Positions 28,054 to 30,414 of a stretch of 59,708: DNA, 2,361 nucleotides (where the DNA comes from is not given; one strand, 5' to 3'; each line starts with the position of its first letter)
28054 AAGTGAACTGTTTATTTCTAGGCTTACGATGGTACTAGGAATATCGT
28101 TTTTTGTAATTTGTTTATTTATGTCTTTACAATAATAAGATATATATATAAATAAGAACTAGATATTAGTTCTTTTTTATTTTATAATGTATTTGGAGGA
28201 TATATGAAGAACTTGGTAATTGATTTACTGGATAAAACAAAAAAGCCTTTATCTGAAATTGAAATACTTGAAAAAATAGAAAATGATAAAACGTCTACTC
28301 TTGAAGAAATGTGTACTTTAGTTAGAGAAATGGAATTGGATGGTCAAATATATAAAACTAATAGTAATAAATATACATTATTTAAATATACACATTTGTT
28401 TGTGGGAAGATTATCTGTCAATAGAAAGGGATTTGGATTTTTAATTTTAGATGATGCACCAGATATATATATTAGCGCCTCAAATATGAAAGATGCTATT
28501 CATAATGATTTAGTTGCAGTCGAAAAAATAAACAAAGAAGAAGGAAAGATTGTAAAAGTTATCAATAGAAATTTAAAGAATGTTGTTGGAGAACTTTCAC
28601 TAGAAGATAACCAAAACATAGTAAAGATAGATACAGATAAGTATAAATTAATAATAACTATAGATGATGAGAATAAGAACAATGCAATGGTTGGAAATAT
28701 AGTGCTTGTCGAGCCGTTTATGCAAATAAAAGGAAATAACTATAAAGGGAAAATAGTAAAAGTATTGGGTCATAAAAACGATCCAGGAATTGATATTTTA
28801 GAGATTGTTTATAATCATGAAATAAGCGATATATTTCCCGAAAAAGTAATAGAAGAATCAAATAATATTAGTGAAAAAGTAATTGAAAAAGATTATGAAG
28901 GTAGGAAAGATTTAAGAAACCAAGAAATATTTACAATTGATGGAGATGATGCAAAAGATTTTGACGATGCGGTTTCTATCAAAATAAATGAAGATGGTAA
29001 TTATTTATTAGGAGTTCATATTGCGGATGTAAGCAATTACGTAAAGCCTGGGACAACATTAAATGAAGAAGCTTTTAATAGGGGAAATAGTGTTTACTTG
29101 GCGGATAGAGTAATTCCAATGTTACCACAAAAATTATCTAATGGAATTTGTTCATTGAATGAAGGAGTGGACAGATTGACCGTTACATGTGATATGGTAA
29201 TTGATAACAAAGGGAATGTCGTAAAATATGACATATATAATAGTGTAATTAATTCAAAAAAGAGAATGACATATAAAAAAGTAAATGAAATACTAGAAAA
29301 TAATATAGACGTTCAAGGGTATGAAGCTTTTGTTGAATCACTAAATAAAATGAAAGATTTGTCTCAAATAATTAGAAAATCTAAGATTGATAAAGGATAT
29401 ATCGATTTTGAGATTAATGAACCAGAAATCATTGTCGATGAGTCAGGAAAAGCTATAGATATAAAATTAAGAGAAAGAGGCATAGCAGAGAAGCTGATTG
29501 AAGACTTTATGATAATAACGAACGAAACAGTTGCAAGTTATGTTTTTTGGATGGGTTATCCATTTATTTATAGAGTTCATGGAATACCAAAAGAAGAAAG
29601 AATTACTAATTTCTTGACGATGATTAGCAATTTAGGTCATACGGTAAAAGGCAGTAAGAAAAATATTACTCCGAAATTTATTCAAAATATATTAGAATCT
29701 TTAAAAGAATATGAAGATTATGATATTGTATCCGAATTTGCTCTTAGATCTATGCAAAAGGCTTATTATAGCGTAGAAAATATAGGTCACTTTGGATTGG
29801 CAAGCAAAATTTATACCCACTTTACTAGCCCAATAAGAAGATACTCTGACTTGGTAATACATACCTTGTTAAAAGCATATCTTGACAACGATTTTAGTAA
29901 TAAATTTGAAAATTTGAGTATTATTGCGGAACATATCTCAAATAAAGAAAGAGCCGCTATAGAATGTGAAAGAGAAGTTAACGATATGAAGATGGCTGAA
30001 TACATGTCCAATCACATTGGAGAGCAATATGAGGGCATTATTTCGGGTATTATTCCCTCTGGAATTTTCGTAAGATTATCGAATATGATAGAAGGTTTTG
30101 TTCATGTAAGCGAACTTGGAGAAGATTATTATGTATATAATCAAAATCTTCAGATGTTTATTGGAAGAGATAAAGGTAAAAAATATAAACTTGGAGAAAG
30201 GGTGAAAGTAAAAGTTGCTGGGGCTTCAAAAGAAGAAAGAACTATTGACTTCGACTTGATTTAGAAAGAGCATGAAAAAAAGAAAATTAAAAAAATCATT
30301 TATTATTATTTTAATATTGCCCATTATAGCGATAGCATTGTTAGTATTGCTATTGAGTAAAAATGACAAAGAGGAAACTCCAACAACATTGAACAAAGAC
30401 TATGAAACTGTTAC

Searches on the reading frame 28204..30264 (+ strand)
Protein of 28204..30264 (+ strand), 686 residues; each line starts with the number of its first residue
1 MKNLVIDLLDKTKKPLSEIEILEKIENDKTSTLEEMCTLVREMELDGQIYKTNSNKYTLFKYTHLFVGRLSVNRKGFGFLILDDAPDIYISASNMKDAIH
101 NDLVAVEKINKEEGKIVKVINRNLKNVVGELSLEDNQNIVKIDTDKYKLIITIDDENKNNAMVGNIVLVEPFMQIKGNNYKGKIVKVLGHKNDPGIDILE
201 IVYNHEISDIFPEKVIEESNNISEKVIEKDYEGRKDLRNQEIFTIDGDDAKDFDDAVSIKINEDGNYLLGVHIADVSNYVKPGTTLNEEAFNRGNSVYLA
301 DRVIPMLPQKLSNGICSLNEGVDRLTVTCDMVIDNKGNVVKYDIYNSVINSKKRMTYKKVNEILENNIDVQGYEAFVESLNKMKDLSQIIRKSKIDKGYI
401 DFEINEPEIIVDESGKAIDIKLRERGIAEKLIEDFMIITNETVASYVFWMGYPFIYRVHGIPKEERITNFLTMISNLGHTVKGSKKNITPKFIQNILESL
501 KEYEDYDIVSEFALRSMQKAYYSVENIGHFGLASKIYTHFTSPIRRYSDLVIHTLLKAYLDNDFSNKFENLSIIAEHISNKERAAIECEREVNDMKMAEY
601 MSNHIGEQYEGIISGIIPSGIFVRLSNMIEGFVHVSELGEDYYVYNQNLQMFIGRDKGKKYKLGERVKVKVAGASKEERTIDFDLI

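Call 52: search_protein_families(library=ncbifam, max_evalue=0.00001, proteins=[window:28204-30264:+])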
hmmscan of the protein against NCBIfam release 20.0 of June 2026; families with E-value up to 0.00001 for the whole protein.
window:28204-30264:+ (686 aa): 8 families
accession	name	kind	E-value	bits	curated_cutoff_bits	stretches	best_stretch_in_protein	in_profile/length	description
TIGR02063.1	RNase_R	equivalog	4.2e-238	792.2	597.85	1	2-686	4-710/711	ribonuclease R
TIGR00358.1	3_prime_RNase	superfamily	1e-186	622.1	368.6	1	55-686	6-657/657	VacB/RNase II family 3'-5' exoribonuclease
NF008648.0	PRK11642.1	equivalog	4.9e-155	517.9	982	1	3-686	22-725/813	ribonuclease R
NF003455.0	PRK05054.1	equivalog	2.2e-73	247.5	542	1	68-681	24-639/645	exoribonuclease II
TIGR02062.1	RNase_B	equivalog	8.4e-61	205.8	641.9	1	70-681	26-642/646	exoribonuclease II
NF006333.0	PRK08563.1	equivalog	1.5e-10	41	143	1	606-680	82-155/188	DNA-directed RNA polymerase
TIGR00448.1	rpoE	equivalog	2.9e-08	33.5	124.2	1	605-676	81-151/179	DNA-directed RNA polymerase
NF040579.1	S1_dom_CvfD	subfamily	8.1e-07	29.3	117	1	604-672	2-59/113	CvfD/Ygs/GSP13 family RNA-binding post-transcriptional regulator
